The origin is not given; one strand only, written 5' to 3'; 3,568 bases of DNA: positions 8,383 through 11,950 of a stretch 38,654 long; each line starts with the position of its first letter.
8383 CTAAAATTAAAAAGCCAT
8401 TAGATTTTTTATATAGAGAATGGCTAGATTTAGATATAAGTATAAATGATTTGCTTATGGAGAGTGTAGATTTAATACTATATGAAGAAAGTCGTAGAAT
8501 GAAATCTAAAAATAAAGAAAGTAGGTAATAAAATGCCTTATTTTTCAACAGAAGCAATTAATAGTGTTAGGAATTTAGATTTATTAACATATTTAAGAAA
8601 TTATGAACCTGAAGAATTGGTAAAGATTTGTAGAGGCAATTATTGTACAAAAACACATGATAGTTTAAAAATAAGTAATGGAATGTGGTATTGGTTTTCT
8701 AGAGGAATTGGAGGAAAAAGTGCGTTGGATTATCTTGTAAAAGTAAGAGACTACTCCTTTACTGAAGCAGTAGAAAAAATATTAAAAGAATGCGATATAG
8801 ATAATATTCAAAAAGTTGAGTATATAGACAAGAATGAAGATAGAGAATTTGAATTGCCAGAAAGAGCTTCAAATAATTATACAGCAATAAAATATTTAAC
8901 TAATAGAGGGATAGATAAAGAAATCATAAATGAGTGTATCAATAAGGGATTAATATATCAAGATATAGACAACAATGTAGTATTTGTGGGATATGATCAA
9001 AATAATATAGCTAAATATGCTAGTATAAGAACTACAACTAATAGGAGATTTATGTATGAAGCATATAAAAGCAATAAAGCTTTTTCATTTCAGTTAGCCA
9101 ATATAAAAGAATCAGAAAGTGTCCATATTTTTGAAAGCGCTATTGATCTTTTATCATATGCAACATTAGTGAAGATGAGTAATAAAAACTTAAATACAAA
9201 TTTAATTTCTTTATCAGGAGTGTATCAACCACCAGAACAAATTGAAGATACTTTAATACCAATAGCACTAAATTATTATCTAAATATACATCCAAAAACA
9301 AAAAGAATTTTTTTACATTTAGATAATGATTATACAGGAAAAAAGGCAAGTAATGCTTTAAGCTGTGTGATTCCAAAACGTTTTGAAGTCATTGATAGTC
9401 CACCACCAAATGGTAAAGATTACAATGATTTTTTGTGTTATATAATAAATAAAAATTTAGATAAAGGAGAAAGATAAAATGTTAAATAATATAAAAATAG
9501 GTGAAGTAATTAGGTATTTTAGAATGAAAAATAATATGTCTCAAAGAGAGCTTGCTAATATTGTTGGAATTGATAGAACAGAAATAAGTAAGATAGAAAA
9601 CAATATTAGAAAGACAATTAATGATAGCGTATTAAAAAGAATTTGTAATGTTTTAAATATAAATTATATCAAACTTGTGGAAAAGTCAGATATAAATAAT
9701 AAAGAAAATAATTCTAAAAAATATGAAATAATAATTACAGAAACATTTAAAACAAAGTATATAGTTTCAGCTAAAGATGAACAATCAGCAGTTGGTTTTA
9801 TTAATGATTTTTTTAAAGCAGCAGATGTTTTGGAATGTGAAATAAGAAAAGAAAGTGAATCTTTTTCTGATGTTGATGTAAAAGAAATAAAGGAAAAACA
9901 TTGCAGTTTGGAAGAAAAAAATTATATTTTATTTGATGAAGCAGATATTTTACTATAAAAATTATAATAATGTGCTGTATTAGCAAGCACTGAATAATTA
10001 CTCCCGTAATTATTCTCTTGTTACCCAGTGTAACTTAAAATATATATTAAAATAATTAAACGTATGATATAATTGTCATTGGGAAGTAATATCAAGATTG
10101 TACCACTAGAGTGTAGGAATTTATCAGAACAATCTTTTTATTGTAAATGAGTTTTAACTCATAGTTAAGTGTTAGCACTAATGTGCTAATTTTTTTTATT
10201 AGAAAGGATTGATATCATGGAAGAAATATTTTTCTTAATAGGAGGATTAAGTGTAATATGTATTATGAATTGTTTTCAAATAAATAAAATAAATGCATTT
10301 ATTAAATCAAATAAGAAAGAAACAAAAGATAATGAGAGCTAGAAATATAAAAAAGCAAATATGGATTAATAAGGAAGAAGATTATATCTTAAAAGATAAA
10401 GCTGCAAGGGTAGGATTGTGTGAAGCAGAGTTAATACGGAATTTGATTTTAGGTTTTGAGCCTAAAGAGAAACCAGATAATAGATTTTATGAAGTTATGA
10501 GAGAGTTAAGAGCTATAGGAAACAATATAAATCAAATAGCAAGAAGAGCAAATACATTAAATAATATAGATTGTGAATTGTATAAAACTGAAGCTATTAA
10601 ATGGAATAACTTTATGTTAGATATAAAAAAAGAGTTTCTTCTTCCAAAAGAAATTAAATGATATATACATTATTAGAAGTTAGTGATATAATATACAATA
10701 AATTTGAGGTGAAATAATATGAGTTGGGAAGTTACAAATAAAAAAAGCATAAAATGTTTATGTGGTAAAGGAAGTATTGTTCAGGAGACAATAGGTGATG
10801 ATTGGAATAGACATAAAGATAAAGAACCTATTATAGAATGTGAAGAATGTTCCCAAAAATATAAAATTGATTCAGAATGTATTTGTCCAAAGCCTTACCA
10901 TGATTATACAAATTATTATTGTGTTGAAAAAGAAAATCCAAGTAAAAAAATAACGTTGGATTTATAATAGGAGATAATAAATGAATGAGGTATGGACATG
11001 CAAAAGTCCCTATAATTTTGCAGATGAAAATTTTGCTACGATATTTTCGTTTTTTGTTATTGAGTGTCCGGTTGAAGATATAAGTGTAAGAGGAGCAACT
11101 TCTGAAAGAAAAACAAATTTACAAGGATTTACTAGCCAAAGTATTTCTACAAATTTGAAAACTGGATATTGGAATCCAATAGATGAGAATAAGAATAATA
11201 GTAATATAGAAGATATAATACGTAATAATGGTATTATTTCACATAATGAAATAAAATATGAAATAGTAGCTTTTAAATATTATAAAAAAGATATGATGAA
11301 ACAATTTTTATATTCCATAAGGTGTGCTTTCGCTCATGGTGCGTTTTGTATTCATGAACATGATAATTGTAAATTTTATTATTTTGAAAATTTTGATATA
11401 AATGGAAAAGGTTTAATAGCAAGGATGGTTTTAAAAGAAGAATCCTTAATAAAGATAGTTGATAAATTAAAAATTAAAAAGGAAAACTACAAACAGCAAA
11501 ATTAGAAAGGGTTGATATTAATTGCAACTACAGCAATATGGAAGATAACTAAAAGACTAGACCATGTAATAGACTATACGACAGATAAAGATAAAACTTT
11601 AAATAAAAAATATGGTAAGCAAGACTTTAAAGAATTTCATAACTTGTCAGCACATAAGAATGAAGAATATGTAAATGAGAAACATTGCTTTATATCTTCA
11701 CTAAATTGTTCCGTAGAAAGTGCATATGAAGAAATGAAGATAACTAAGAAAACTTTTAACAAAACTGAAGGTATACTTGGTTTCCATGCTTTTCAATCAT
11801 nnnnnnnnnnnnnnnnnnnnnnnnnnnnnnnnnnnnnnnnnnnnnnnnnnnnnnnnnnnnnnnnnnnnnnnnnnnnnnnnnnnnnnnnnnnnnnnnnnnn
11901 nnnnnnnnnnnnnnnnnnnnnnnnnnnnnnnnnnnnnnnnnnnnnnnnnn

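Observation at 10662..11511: Two-gene Zn-ribbon + HEPN-like cassette with its own promoter wedged between mobC and the relaxase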

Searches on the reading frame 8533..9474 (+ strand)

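Call 3: search_protein_families(library=pfam, proteins=[window:8533-9474:+], max_evalue=1)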
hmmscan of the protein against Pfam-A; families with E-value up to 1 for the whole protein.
window:8533-9474:+ (314 aa): 7 families
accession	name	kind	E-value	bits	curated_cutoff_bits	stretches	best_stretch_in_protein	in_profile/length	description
PF13154.11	DUF3991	-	5.7e-14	52.7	24.5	1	121-188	2-71/74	Protein of unknown function (DUF3991)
PF13155.12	Toprim_2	-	1.4e-09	38.6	22.1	1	199-301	2-88/88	Toprim-like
PF01807.25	Zn_ribbon_DnaG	-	0.014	15.7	24.9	1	48-90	51-92/98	CHC2 zinc finger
PF13362.12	Toprim_3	-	0.022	15.7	27.2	1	255-302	40-90/95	Toprim domain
PF13475.11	DUF4116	-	0.026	14.5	24.9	0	114-147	11-46/49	Domain of unknown function (DUF4116)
PF13662.12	Toprim_4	-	0.044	14.4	25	1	209-276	9-70/85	Toprim domain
PF14076.12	DUF4258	-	0.09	13.5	25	1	118-154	5-46/71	Domain of unknown function (DUF4258)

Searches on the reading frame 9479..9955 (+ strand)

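Call 3: search_protein_families(library=pfam, proteins=[window:9479-9955:+], max_evalue=1)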
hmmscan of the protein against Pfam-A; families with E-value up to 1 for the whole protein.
window:9479-9955:+ (159 aa): 9 families
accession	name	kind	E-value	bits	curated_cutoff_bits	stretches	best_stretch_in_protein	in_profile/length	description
PF01381.28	HTH_3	-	5.1e-13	49.3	23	1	11-62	1-51/55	Helix-turn-helix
PF12844.13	HTH_19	-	1.3e-11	44.7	30.2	1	8-67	1-59/64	Helix-turn-helix domain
PF13443.12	HTH_26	-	5.5e-08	33.4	22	1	12-62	3-53/63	Cro/C1-type HTH DNA-binding domain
PF13560.12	HTH_31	-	1.9e-05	25.3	27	1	8-60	3-55/64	Helix-turn-helix domain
PF13744.12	HTH_37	-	0.013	15.7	27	1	8-59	20-68/80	Helix-turn-helix domain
PF08759.17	GT-D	-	0.013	15.7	27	1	71-152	96-174/225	Glycosyltransferase GT-D fold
PF00169.35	PH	-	0.082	13.9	25.1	1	52-112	41-101/105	PH domain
PF04814.19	HNF-1_N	-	0.11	13.4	29.7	1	6-38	121-153/175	Hepatocyte nuclear factor 1 (HNF-1), N terminus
PF13545.12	HTH_Crp_2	-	0.14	12.6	27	1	19-40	22-43/70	Crp-like helix-turn-helix domain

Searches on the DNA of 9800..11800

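Call 81: search_rna_families(source=window, start=9800, end=11800, threshold=evalue, max_evalue=1)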
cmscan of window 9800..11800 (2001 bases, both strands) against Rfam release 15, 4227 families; matches with E-value up to 1: 1.
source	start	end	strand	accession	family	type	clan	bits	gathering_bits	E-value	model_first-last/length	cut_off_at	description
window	10149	10203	+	RF02056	STnc390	Gene; sRNA;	-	18.5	50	0.94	1-60/60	no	Salmonella sRNA STnc390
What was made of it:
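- Tried and rejected: No Rfam RNA in the region (call 81).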

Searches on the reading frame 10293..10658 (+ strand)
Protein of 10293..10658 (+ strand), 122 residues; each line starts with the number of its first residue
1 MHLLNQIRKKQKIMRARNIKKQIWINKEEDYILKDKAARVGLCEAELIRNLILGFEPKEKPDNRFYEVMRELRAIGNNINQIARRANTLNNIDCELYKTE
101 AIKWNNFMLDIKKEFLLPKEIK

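Call 3: search_protein_families(library=pfam, proteins=[window:10293-10658:+], max_evalue=1)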
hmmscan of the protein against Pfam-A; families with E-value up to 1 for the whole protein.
window:10293-10658:+ (122 aa): 3 families
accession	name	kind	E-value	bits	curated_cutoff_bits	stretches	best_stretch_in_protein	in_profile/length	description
PF21983.2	NikA-like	-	3.1e-14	53.3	27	1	15-85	1-71/72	Mobilization protein NikA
PF05713.17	MobC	-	1.3e-08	35.6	23.2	1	70-90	2-21/45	Bacterial mobilisation protein (MobC)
PF07741.18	BRF1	-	0.043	14.6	25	1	17-55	18-50/99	Brf1-like TBP-binding domain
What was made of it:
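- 10293..10661 (+): mobC (NikA-like/MobC relaxosome accessory protein). The gene callers used for the related loci prefer the ATG at 10332. It forms the left flank of the slot. Pfam PF21983 3e-14 and PF05713 1e-8 (call 3).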

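Call 5: search_protein_families(library=ncbifam, proteins=[window:10293-10658:+], max_evalue=1)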
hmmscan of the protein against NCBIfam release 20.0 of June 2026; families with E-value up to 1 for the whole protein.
window:10293-10658:+ (122 aa): 3 families
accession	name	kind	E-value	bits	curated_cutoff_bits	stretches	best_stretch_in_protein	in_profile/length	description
NF041418.1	MbpA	equivalog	2.2e-06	27.4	90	1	26-83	10-67/93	mobilization protein MbpA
NF041264.1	MobA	equivalog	0.029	14.9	80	1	17-77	3-60/91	plasmid mobilization protein MobA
NF010451.0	PRK13877.1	equivalog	0.09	13.1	134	1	9-64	4-59/124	conjugal transfer transcriptional regulator TraJ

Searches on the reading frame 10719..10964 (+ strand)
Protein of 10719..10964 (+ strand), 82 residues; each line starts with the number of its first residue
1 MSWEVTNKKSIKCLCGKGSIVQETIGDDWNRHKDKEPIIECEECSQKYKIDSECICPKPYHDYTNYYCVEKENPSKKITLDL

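Call 3: search_protein_families(library=pfam, proteins=[window:10719-10964:+], max_evalue=1)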
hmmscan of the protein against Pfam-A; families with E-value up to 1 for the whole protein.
window:10719-10964:+ (82 aa): 1 family
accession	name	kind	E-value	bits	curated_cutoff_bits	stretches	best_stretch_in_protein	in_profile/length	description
PF13717.11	Zn_ribbon_4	-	0.046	14.1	30.3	1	38-55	2-19/36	zinc-ribbon domain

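Call 4: search_protein_families(library=padloc, proteins=[window:10719-10964:+], max_evalue=1)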
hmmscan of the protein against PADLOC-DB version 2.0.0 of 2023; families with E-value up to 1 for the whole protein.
window:10719-10964:+ (82 aa): 0 families
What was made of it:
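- No PADLOC match (call 4).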

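Call 5: search_protein_families(library=ncbifam, proteins=[window:10719-10964:+], max_evalue=1)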
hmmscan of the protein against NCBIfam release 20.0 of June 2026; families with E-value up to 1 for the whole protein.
window:10719-10964:+ (82 aa): 0 families

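Call 8: search_protein_families(library=phrogs, proteins=[window:10719-10964:+], max_evalue=1)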
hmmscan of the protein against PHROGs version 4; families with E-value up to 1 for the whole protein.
window:10719-10964:+ (82 aa): 0 families

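Call 12: find_homologous_proteins(query=window:10719-10964:+, max_evalue=0.01)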
Query window:10719-10964:+ (82 aa): 11 proteins with E <= 0.01 among 11 candidates.
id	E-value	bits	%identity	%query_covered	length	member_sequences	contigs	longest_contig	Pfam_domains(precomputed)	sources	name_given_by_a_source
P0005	2.7e-49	183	99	100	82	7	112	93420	-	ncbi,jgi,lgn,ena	jgi:hypothetical protein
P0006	2.2e-33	132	73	100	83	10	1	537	-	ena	-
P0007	1.8e-27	113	65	100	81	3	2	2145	-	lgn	-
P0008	2.5e-25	106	61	93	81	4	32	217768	-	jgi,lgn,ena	-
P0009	3.2e-25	106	59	100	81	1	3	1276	-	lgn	-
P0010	1.7e-24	104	60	89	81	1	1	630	-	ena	-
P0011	2.0e-24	103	61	100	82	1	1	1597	-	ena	-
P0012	4.1e-23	99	59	100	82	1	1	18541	-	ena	-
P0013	1.6e-22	97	55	100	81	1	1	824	-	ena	-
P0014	7.0e-22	95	57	100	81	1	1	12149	-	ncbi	-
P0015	1.3e-21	94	55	100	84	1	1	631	-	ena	-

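Call 13: find_encoding_contigs(protein=P0008, flank=6000, max_places=5)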
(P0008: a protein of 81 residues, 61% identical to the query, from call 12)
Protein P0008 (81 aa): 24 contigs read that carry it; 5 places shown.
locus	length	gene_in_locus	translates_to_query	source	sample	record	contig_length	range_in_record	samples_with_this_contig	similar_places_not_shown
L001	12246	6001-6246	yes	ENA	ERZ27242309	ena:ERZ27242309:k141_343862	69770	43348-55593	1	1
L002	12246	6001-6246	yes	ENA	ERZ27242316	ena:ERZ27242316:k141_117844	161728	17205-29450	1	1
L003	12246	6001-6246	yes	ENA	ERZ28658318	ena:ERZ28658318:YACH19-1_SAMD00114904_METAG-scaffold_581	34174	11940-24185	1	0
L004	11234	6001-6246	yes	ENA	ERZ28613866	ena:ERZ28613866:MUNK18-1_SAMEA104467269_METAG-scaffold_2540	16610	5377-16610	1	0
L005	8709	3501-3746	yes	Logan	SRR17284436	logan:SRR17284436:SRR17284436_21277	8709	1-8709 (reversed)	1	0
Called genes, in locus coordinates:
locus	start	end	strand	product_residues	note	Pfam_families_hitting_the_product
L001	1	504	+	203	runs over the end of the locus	PF26593:TraC-like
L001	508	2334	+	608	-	PF06745:ATPase (faint), PF12846:AAA_10, PF19044:P-loop_TraG (weak), PF01935:DUF87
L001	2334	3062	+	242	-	PF01551:Peptidase_M23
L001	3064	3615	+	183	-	PF05063:MT-A70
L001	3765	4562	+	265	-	PF11518:DUF3221 (weak)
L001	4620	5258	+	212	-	PF00132:Hexapep, PF14602:Hexapep_2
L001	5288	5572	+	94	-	-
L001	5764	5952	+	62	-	-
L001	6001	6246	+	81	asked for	-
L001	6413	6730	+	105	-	PF04014:MazE_antitoxin (weak)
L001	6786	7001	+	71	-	-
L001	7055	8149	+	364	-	-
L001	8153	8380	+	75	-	-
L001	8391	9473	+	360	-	-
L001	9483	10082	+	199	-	PF04203:Sortase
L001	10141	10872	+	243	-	-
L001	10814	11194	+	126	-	-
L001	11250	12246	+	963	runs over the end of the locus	PF08341:TED (weak), PF02369:Big_1 (faint), PF13620:CarboxypepD_reg (faint), PF11974:bMG3 (faint), PF17210:SdrD_B (weak), PF17802:SpaA, PF22904:NOMO1-like_2nd (weak), PF17802:SpaA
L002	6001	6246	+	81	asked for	-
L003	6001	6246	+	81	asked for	-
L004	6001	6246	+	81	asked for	-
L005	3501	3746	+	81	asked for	-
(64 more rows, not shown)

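Call 14: find_encoding_contigs(protein=P0005, flank=6000, max_places=6)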
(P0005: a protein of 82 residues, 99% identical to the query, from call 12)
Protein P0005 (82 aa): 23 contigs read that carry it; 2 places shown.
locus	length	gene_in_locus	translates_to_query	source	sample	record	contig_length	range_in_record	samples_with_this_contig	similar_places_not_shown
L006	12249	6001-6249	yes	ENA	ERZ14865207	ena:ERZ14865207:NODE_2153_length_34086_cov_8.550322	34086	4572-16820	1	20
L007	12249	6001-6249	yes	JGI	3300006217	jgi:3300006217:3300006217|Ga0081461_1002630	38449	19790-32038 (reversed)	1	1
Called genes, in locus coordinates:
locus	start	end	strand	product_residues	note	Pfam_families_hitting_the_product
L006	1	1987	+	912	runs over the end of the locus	PF13620:CarboxypepD_reg (faint), PF11974:bMG3 (faint), PF17210:SdrD_B (faint), PF17802:SpaA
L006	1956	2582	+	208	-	PF04203:Sortase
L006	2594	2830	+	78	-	-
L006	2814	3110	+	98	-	-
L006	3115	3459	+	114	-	PF00436:SSB, PF01336:tRNA_anti-codon (faint)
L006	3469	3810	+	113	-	PF12959:DUF3848 (weak)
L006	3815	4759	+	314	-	PF13154:DUF3991, PF13155:Toprim_2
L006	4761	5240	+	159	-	PF12844:HTH_19, PF13443:HTH_26, PF01381:HTH_3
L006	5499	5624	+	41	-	-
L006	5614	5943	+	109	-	PF21983:NikA-like, PF05713:MobC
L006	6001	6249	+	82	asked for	-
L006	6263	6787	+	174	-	-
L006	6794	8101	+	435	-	PF03432:Relaxase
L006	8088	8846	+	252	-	PF12687:DUF3801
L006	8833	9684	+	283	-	-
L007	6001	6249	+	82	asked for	-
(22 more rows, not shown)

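Call 17: find_encoding_contigs(protein=P0012, flank=8000, max_places=4)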
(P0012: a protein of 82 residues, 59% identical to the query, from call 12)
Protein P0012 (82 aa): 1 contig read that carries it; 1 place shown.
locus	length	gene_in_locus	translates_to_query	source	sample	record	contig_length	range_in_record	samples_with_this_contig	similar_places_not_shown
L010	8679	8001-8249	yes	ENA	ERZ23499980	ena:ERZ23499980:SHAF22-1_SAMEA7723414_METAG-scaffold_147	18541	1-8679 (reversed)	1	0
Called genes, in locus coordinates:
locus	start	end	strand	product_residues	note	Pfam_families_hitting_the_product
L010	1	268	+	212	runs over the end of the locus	PF04203:Sortase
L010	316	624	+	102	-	-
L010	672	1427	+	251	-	-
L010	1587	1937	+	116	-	PF00436:SSB, PF01336:tRNA_anti-codon (faint)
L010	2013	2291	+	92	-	-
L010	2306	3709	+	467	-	PF26635:DUF8208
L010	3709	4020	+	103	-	-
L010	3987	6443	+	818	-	PF01935:DUF87, PF19044:P-loop_TraG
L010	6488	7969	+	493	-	PF01844:HNH (faint)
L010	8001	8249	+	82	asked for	-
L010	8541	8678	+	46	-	?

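Call 18: find_encoding_contigs(protein=P0014, flank=8000, max_places=4)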
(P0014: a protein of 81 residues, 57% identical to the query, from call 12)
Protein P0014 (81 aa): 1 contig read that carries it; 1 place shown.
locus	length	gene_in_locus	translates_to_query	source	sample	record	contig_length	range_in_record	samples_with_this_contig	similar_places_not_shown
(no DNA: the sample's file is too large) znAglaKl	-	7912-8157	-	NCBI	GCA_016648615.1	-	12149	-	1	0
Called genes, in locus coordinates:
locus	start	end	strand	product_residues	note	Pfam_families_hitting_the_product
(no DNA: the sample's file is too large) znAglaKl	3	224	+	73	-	?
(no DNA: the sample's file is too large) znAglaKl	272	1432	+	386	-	PF00145:DNA_methylase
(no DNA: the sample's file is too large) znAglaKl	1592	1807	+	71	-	-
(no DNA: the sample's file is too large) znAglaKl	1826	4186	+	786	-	-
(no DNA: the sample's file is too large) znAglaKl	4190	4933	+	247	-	-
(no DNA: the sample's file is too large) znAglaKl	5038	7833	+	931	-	PF20464:MmeI_N, PF20465:MmeI_hel, PF02384:N6_Mtase (weak), PF20473:MmeI_Mtase, PF07669:Eco57I, PF20466:MmeI_TRD, PF20467:MmeI_C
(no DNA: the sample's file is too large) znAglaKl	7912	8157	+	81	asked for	-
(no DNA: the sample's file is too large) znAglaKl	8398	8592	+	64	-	PF14207:DpnD-PcfM (weak)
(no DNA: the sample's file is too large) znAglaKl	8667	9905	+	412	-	PF09851:SHOCT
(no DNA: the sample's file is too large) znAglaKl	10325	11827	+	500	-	PF00078:RVT_1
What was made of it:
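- Closest known: Type II HEPN-MNT, or small-antitoxin plus HEPN, toxin-antitoxin pairs. Different: The zinc-ribbon gene also occurs alone (calls 13, 17, 18).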

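Call 69: search_protein_families(library=pfam, proteins=[L001:5764-5949:+, L001:6413-6727:+], max_evalue=0.01)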
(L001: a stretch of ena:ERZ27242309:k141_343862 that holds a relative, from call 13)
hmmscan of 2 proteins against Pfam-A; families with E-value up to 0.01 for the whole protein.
L001:5764-5949:+ (62 aa): 0 families

L001:6413-6727:+ (105 aa): 2 families
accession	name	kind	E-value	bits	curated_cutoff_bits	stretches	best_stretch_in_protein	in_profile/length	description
PF04014.23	MazE_antitoxin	-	3.6e-14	52.9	24.7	2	64-102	1-40/48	Antidote-toxin recognition MazE, bacterial antitoxin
PF02381.23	MraZ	-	4.1e-05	23.9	23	0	67-87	10-30/72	MraZ protein, putative antitoxin-like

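Call 75: search_protein_families(library=pfam, proteins=[L010:6488-7966:+], max_evalue=0.1)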
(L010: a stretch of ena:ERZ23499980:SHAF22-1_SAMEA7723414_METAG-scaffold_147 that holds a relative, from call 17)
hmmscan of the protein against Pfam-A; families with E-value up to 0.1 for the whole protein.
L010:6488-7966:+ (493 aa): 3 families
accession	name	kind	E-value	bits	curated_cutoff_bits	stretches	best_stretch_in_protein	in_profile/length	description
PF01844.29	HNH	-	1.1e-05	25.9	21.4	1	417-456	11-45/47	HNH endonuclease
PF23382.1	DUF7097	-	0.0074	16.6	27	1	396-462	77-142/175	Family of unknown function (DUF7097)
PF13391.12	HNH_2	-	0.04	14.2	21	1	418-453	9-56/66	HNH endonuclease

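Call 86: search_solved_structures(query=A5, max_evalue=10, show_alignments=1)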
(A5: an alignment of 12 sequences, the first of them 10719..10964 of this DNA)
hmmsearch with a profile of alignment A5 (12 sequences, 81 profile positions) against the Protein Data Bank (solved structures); distinct sequences matched with E-value up to 10: 6.
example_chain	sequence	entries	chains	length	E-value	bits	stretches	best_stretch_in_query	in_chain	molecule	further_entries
9r8v_A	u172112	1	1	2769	0.061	16.8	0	24-67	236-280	Pre-mRNA-processing-splicing factor 8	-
5v3g_D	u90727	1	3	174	0.071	16.6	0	14-63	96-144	PR domain zinc finger protein 9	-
2jrr_A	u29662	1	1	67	0.2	15.2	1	5-63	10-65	Uncharacterized protein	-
2jvm_A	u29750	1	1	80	0.24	14.9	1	5-64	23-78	Uncharacterized protein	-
2n25_A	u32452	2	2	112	2.6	11.6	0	40-68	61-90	Zinc finger and BTB domain-containing protein 17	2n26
5b3h_C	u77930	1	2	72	2.8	11.5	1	40-56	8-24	Zinc finger protein JACKDAW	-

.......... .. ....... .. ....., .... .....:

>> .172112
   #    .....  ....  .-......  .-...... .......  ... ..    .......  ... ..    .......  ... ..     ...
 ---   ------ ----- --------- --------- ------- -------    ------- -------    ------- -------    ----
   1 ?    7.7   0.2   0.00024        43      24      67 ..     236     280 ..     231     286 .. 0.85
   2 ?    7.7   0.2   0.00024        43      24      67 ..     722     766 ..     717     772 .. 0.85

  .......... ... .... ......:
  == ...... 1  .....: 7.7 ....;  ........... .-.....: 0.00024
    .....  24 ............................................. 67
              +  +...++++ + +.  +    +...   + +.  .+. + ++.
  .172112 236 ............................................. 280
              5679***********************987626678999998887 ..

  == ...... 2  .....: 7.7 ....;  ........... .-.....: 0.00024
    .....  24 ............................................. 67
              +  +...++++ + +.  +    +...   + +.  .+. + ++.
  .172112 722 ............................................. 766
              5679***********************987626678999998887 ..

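Call 87: search_dna_similar(query=window:10719-10964:+, collection=plasmids, mode=protein, max_evalue=0.01, max_rows=20)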
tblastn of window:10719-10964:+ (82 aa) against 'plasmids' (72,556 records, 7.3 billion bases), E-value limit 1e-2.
No match.

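Call 88: search_dna_similar(query=window:10719-10964:+, collection=phages, mode=protein, max_evalue=0.01, max_rows=20)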
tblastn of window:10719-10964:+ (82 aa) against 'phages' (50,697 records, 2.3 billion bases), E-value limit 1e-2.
No match.
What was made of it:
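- Tried and rejected: The zinc-ribbon protein has none in plasmids or phages (calls 87, 88).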
